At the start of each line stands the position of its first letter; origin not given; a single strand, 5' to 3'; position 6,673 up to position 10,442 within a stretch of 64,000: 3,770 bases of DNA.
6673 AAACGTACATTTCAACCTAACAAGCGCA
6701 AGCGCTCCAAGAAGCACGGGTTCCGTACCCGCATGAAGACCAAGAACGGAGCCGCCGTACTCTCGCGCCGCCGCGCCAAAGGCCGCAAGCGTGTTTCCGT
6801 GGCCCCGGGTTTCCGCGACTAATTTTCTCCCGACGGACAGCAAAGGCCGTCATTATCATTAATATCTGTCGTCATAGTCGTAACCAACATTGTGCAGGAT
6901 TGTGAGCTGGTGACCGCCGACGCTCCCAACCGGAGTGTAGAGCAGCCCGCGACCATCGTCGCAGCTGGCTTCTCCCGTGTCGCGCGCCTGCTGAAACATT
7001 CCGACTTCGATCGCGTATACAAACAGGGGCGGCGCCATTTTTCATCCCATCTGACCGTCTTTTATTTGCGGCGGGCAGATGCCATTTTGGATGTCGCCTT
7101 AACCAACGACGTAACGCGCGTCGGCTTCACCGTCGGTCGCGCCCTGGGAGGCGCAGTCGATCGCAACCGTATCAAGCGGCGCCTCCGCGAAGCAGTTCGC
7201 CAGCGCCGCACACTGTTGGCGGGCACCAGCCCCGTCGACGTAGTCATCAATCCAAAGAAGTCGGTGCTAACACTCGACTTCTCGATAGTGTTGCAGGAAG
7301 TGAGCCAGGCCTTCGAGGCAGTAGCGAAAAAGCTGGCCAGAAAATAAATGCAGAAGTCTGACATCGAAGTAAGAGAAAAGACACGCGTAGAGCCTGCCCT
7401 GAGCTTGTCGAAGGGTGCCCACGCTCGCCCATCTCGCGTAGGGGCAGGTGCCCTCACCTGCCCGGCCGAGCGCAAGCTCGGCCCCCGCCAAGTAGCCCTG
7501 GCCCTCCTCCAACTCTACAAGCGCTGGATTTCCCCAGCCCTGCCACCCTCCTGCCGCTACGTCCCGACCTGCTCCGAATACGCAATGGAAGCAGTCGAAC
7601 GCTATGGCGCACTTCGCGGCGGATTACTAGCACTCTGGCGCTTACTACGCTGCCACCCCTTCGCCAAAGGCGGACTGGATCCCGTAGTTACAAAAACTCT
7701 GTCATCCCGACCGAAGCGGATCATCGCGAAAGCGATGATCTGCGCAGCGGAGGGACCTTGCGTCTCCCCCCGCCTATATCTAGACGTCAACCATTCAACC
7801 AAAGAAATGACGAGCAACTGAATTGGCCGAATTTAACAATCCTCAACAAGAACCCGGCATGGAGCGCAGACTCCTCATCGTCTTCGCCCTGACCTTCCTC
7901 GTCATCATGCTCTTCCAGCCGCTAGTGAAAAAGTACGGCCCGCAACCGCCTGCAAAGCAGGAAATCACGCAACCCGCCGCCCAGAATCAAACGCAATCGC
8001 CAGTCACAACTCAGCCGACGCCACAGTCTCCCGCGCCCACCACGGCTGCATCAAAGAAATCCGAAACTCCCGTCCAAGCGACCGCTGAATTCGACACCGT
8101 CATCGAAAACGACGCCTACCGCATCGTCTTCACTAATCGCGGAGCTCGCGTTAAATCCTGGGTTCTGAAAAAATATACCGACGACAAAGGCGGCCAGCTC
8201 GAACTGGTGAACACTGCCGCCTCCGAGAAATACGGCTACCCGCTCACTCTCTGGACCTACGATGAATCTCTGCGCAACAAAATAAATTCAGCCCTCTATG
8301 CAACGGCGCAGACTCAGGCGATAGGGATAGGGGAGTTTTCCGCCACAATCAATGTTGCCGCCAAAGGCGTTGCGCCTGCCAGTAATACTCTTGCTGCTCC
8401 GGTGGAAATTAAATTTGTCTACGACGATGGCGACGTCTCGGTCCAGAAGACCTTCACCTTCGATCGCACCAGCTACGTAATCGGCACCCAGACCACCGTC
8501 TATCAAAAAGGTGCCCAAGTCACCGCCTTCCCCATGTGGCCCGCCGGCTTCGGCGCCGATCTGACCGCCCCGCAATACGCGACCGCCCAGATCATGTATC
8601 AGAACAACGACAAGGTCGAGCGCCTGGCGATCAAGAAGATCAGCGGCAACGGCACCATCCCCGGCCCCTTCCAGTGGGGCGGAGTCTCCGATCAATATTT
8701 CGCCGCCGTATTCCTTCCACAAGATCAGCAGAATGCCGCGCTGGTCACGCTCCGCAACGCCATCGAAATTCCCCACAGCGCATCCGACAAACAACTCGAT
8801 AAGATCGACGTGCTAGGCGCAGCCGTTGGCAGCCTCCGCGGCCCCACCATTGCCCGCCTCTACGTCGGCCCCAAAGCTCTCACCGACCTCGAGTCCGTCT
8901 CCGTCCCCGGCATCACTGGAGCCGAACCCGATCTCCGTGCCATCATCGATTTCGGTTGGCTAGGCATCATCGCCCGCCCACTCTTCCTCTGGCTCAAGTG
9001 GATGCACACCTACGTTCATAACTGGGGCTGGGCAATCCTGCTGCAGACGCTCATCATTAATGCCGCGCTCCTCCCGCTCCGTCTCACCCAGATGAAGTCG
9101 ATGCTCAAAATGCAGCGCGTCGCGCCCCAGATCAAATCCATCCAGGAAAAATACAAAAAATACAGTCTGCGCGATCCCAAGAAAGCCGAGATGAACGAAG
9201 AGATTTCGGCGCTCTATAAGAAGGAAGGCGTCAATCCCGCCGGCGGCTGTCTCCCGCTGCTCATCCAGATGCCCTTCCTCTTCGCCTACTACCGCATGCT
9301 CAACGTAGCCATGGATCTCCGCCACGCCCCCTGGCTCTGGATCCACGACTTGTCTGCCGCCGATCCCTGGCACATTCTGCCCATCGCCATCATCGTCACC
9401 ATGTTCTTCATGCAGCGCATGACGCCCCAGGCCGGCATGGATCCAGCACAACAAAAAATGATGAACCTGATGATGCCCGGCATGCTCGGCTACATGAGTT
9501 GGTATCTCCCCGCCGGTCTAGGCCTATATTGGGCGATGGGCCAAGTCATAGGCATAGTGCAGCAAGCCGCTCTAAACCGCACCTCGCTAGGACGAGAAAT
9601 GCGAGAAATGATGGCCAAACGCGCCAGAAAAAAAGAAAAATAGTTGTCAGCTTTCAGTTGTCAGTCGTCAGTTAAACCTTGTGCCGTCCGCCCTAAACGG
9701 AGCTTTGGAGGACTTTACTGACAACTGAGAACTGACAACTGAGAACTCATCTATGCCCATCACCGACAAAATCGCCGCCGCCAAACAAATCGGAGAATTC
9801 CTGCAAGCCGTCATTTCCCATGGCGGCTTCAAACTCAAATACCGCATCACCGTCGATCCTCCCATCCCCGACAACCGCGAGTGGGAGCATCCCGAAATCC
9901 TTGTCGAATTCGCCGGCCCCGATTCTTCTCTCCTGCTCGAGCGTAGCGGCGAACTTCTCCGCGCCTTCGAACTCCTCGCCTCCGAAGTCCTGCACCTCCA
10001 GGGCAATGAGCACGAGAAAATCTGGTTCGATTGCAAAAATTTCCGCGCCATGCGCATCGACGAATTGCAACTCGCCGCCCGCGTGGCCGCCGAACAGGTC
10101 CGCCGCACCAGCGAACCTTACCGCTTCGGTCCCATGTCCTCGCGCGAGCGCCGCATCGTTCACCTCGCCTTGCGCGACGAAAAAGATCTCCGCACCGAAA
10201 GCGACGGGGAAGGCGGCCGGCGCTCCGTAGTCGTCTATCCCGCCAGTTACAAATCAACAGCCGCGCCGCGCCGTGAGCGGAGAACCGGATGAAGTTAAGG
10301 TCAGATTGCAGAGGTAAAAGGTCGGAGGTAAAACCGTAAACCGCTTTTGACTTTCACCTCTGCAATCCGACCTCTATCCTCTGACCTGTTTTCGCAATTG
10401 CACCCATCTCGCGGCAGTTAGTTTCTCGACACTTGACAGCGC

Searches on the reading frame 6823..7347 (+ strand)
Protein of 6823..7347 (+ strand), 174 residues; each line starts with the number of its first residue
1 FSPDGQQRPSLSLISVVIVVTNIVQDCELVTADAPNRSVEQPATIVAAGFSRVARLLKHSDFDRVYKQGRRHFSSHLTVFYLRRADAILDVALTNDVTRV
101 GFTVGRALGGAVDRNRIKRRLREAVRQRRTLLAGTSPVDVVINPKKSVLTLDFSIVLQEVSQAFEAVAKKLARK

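Call 7: search_protein_families(library=ncbifam, proteins=[window:6823-7347:+])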
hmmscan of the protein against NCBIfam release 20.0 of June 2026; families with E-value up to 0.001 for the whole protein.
window:6823-7347:+ (174 aa): 5 families
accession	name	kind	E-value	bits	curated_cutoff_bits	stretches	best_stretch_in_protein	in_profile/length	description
TIGR00188.1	rnpA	equivalog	1.8e-21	76.4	38.35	1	55-165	6-105/111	ribonuclease P protein component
NF002507.0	PRK01903.1-1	equivalog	8.8e-08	32.5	225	1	56-136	20-98/150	ribonuclease P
NF002511.0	PRK01903.2-2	equivalog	4.6e-05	23.3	227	1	86-133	42-91/140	ribonuclease P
NF002513.0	PRK01903.2-4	equivalog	0.00015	22.1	240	1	94-131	28-66/118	ribonuclease P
NF000707.0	PRK00038.1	equivalog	0.00062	20.2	186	1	50-134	6-87/123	ribonuclease P protein component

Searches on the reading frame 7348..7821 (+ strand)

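Call 7: search_protein_families(library=ncbifam, proteins=[window:7348-7821:+])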
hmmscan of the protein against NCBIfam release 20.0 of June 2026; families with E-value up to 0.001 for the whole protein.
window:7348-7821:+ (157 aa): 1 family
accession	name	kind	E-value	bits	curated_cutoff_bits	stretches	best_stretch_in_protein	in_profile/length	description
TIGR00278.2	TIGR00278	equivalog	6.2e-24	83.6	40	1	47-109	1-63/64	membrane protein insertion efficiency factor YidD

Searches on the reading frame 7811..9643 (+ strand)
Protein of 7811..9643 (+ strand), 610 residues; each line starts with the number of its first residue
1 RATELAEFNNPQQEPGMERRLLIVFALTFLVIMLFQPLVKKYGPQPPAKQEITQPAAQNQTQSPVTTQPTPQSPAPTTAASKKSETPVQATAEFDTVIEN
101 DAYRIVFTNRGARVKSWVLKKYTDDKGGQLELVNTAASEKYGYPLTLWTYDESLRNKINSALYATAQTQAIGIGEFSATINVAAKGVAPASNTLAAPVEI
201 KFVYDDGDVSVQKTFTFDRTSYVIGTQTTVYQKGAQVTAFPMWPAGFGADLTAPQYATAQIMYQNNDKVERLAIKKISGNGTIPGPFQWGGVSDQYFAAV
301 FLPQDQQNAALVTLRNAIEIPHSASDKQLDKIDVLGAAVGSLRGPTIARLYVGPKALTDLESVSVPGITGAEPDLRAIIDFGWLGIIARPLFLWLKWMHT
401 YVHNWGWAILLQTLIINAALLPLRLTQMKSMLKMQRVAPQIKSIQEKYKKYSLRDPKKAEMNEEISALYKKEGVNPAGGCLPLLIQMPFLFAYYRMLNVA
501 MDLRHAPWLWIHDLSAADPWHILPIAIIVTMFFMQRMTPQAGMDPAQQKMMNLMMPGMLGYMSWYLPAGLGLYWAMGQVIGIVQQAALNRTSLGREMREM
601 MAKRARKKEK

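Call 7: search_protein_families(library=ncbifam, proteins=[window:7811-9643:+])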
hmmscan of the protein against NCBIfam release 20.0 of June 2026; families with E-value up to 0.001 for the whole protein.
window:7811-9643:+ (610 aa): 22 families
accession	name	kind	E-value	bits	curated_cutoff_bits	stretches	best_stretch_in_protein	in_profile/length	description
NF002352.0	PRK01318.1-3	equivalog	1.8e-93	314.6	447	1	19-592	4-552/562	membrane protein insertase YidC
NF002357.0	PRK01318.2-4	equivalog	2.7e-85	287.1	479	1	16-607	6-531/532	membrane protein insertase YidC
NF002351.0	PRK01318.1-1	equivalog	8.3e-76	255.8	740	1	19-591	4-533/545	membrane protein insertase YidC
NF002353.0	PRK01318.1-4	equivalog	6.4e-73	246.3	365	2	287-608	265-593/596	membrane protein insertase YidC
TIGR03592.1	yidC_oxa1_cterm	subfamily_domain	1.3e-60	204.8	84.3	1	404-590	1-191/191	membrane protein insertase YidC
NF002354.0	PRK01318.2-1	equivalog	4.9e-58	197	1094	1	19-592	9-534/548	membrane protein insertase YidC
NF002355.0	PRK01318.2-2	equivalog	1.4e-56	192.2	891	1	52-592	45-597/602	membrane protein insertase YidC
NF002356.0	PRK01318.2-3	equivalog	5.4e-55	186.9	460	1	17-608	1-591/627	membrane protein insertase YidC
TIGR03593.1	yidC_nterm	equivalog_domain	9e-48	163.7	58.25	1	19-403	2-363/363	membrane protein insertase YidC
NF002168.0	PRK01001.1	equivalog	5.9e-44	150.6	670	1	367-598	533-784/795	membrane protein insertase YidC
NF002803.0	PRK02944.1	equivalog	6.8e-41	140.4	377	1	386-589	39-241/255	YidC family membrane integrase SpoIIIJ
NF002350.0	PRK01315.1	equivalog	1.9e-29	102.8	282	1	404-504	41-135/329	membrane protein insertase YidC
NF002358.0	PRK01318.2-5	equivalog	1.2e-28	100.3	605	1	386-587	322-534/545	membrane protein insertase YidC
NF002687.0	PRK02463.1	equivalog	6.2e-28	97.5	425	1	387-603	41-265/307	membrane protein insertase YidC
NF002734.0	PRK02654.1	equivalog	5.1e-27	94.7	324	2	385-497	6-116/384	membrane protein insertase YidC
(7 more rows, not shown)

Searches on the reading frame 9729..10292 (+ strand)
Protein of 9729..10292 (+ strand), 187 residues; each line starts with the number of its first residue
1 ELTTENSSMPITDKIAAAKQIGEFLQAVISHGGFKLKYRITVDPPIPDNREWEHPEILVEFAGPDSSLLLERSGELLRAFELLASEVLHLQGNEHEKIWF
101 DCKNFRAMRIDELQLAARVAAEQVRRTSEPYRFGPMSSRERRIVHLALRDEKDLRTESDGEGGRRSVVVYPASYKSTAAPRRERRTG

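Call 7: search_protein_families(library=ncbifam, proteins=[window:9729-10292:+])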
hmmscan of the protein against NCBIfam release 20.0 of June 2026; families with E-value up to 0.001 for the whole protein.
window:9729-10292:+ (187 aa): 1 family
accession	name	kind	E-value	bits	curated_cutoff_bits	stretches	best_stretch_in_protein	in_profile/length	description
NF041568.1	Jag_EloR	equivalog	2e-23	83.4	145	1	11-170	52-202/203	RNA-binding cell elongation regulator Jag/EloR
